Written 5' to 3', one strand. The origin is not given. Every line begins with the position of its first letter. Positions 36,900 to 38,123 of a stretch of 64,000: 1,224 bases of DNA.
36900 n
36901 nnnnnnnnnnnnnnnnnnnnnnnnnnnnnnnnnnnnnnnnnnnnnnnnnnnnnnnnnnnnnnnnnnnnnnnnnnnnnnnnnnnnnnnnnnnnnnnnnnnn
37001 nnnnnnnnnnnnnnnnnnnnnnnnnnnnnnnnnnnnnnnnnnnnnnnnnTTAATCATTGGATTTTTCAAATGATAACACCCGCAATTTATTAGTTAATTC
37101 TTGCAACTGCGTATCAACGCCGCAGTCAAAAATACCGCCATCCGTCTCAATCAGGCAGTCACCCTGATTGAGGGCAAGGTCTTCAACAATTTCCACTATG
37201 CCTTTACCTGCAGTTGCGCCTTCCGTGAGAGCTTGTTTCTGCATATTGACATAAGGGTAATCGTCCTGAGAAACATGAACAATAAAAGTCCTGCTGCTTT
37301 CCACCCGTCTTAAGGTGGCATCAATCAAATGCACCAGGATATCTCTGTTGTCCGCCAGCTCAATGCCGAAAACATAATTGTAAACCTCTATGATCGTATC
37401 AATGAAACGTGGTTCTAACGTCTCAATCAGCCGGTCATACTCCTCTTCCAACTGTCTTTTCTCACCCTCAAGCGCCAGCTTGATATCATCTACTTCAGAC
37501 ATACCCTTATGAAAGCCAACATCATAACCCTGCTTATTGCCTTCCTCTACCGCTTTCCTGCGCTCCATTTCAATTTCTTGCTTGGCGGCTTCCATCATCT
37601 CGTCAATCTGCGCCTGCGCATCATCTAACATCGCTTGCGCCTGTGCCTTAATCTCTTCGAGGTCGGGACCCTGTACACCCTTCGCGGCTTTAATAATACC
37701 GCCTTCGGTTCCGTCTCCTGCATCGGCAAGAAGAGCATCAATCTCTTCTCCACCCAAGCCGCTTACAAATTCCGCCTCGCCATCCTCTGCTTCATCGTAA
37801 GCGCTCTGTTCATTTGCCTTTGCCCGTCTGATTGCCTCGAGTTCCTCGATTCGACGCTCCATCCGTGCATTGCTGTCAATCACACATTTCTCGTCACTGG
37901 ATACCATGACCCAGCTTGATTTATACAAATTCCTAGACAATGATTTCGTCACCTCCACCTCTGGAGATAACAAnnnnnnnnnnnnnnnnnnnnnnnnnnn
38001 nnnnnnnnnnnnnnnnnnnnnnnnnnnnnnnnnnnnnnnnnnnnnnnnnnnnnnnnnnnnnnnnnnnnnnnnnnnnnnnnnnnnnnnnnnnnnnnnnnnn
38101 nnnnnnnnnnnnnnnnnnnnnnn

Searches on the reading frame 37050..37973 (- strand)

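Call 82: search_protein_families(library=pfam, proteins=[window:37050-37973:-], max_evalue=0.00001)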
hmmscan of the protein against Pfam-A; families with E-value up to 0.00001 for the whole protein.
window:37050-37973:- (307 aa): 1 family
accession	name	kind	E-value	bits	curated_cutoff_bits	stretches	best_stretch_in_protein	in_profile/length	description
PF02108.21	FliH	-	2.5e-15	57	24.1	1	172-293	11-128/128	Flagellar assembly protein FliH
